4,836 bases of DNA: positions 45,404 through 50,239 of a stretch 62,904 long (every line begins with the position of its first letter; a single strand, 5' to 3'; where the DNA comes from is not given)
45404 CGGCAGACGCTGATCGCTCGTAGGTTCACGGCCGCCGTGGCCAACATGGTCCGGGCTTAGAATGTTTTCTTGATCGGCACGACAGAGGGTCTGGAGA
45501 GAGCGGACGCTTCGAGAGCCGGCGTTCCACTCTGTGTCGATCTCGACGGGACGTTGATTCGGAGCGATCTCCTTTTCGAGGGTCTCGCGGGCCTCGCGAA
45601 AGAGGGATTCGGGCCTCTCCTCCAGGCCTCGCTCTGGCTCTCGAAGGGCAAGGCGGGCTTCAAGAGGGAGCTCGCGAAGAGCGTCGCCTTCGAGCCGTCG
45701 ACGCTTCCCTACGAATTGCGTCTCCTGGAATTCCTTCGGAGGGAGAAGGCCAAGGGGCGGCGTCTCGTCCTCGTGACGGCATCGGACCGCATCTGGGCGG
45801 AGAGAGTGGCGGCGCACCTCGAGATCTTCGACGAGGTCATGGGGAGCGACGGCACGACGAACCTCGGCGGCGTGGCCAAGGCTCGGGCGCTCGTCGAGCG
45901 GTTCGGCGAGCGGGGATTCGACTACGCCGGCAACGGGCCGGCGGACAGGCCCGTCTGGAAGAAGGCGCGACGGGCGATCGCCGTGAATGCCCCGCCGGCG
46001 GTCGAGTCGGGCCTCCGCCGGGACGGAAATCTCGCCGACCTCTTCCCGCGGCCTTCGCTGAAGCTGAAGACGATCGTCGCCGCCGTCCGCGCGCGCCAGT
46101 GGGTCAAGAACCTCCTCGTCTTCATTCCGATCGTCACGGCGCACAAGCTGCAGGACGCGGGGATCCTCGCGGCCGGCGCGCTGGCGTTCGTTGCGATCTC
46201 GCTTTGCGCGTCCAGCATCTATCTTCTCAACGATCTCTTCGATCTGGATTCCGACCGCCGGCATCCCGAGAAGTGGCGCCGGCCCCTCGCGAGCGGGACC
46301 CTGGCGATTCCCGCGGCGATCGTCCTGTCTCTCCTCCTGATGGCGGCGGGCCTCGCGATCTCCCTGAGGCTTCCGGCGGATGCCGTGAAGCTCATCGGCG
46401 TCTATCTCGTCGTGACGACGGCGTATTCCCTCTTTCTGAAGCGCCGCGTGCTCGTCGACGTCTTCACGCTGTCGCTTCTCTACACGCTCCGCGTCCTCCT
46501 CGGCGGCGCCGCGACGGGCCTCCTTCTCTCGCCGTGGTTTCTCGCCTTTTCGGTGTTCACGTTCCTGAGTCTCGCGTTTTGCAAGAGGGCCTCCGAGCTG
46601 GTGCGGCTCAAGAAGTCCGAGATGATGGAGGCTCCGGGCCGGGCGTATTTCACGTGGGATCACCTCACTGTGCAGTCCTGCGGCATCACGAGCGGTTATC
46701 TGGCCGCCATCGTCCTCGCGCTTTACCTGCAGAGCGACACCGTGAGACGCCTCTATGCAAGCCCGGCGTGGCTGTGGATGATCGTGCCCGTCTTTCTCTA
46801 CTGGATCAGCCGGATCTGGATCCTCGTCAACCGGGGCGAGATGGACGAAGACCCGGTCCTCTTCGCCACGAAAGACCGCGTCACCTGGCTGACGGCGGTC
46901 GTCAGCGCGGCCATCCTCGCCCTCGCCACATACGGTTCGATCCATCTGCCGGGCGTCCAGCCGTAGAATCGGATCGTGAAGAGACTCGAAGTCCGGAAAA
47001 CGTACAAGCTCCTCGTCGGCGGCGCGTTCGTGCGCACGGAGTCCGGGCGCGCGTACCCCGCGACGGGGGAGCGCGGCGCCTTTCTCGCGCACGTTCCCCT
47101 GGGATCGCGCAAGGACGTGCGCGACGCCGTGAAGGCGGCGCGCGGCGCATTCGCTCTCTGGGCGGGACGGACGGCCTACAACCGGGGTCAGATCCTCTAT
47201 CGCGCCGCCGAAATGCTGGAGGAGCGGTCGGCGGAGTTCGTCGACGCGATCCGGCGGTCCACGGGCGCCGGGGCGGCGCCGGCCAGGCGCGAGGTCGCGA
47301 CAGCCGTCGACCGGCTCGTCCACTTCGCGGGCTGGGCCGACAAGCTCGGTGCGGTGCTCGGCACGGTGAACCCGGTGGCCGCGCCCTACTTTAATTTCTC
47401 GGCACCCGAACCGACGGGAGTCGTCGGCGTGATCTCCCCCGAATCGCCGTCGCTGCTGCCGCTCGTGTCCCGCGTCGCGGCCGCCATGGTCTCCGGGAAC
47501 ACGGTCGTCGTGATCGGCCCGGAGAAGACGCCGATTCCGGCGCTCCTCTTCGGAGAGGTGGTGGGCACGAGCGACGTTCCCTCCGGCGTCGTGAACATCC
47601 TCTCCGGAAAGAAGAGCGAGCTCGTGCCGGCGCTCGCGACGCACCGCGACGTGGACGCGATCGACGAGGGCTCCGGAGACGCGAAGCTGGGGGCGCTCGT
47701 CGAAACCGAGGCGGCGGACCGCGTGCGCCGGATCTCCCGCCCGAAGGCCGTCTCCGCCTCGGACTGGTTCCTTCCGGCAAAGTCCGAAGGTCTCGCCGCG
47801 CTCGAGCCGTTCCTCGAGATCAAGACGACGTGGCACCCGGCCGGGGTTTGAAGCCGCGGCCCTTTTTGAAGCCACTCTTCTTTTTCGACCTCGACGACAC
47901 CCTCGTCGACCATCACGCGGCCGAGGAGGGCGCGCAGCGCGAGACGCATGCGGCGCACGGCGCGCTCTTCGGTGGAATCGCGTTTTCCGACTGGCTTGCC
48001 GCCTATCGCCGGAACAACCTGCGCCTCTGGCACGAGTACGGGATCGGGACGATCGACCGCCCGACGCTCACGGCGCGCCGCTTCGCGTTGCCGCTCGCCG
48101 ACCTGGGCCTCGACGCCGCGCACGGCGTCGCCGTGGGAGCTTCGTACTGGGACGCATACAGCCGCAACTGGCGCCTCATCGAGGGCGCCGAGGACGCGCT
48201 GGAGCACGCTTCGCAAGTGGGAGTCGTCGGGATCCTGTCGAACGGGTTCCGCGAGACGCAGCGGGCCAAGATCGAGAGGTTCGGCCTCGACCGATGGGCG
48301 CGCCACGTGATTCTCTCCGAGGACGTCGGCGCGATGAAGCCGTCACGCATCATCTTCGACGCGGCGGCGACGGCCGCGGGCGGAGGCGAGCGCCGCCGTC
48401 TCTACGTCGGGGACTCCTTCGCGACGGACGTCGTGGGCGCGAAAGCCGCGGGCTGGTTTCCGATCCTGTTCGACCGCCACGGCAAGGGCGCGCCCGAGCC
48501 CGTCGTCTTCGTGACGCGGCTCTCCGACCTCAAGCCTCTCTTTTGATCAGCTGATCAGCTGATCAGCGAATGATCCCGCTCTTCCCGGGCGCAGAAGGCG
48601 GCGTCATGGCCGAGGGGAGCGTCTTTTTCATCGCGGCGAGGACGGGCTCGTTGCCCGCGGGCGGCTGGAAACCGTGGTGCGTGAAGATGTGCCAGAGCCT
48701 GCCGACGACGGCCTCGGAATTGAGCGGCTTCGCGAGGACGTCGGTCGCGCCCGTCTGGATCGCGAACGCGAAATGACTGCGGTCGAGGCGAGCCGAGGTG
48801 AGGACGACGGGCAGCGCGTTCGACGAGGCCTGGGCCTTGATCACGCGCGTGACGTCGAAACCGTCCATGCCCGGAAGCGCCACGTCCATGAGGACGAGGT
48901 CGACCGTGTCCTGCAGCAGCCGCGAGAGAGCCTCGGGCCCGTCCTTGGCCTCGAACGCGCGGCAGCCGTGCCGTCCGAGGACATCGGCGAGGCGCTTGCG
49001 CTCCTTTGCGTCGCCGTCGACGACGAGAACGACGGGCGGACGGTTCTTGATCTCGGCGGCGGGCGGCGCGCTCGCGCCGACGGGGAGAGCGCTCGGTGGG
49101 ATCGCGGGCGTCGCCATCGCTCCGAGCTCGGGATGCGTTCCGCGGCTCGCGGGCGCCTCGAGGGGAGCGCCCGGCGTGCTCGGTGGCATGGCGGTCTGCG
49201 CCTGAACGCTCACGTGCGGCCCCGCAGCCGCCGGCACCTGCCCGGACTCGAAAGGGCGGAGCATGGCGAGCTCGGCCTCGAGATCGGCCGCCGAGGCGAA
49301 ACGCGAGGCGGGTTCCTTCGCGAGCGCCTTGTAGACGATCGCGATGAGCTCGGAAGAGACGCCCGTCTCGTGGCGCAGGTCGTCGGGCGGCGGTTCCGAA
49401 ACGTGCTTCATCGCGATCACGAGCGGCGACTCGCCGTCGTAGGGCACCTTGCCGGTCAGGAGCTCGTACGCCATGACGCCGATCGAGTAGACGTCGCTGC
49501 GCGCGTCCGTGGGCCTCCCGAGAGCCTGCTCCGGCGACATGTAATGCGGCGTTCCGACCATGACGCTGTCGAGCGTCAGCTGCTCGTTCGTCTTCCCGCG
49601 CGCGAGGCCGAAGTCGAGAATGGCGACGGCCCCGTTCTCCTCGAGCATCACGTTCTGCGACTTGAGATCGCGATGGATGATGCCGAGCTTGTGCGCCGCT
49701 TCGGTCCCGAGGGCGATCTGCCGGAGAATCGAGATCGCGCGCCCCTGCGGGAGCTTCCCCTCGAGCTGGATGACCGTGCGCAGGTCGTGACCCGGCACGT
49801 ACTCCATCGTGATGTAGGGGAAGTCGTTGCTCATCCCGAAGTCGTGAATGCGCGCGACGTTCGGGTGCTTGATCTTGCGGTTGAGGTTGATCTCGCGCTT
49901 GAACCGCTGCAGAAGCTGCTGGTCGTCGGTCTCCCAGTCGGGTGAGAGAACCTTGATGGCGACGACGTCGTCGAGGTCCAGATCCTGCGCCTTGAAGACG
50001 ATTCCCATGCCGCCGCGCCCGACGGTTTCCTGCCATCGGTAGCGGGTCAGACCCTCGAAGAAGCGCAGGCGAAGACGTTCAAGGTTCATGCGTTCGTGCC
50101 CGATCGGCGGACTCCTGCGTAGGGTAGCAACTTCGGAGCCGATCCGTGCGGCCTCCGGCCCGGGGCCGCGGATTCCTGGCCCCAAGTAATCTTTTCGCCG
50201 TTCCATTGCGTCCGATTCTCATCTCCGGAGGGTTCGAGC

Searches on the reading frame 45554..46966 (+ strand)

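Call 71: search_protein_families(library=pfam, proteins=[window:45554-46966:+], max_evalue=0.00001)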
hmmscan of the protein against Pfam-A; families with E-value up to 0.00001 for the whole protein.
window:45554-46966:+ (470 aa): 2 families
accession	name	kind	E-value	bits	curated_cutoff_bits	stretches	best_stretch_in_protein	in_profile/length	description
PF01040.23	UbiA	-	1.2e-20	74.3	34.2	1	204-437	21-244/250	UbiA prenyltransferase family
PF12710.13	HAD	-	6.8e-10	40.1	27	1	47-134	84-187/189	haloacid dehalogenase-like hydrolase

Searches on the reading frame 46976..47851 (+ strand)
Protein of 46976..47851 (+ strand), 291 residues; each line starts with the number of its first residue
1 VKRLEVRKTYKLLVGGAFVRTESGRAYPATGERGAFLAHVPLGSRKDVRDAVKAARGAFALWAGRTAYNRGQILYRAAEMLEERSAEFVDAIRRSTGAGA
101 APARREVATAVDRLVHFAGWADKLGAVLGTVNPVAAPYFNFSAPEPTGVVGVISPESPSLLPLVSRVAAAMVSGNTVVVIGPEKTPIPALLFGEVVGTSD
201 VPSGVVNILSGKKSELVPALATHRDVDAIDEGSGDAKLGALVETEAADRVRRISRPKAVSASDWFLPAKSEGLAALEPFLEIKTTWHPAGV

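Call 71: search_protein_families(library=pfam, proteins=[window:46976-47851:+], max_evalue=0.00001)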
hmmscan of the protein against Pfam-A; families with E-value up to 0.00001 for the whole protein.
window:46976-47851:+ (291 aa): 1 family
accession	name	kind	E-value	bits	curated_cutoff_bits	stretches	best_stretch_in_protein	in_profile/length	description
PF00171.27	Aldedh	-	8.5e-41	140.4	23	1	34-253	17-232/461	Aldehyde dehydrogenase family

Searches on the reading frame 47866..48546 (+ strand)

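Call 71: search_protein_families(library=pfam, proteins=[window:47866-48546:+], max_evalue=0.00001)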
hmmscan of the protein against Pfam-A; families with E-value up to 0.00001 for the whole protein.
window:47866-48546:+ (226 aa): 3 families
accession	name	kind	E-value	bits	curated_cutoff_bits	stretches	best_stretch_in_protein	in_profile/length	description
PF00702.32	Hydrolase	-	3.4e-21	77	26.4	1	4-196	3-191/191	haloacid dehalogenase-like hydrolase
PF13419.12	HAD_2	-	1.3e-12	48.7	23.8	1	101-196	77-172/178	Haloacid dehalogenase-like hydrolase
PF13242.12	Hydrolase_like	-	2.2e-07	31.1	22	1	158-202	4-48/75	HAD-hyrolase-like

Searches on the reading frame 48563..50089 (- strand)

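Call 71: search_protein_families(library=pfam, proteins=[window:48563-50089:-], max_evalue=0.00001)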
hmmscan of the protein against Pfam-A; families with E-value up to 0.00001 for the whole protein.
window:48563-50089:- (508 aa): 5 families
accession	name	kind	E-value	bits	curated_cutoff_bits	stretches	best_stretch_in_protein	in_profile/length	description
PF00069.31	Pkinase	-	1.3e-52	179.2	31.7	1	18-265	2-253/263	Protein kinase domain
PF07714.23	PK_Tyr_Ser-Thr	-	8.6e-35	120.7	23.1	1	19-264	3-249/258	Protein tyrosine and serine/threonine kinase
PF00072.30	Response_reg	-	1.1e-21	77.5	30.2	1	354-462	1-107/111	Response regulator receiver domain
PF01636.29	APH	-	1.2e-07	32.2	23.2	0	130-163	163-197/239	Phosphotransferase enzyme family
PF03109.22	ABC1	-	4.7e-06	26.4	22.9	0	92-165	144-216/244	ABC1 atypical kinase-like domain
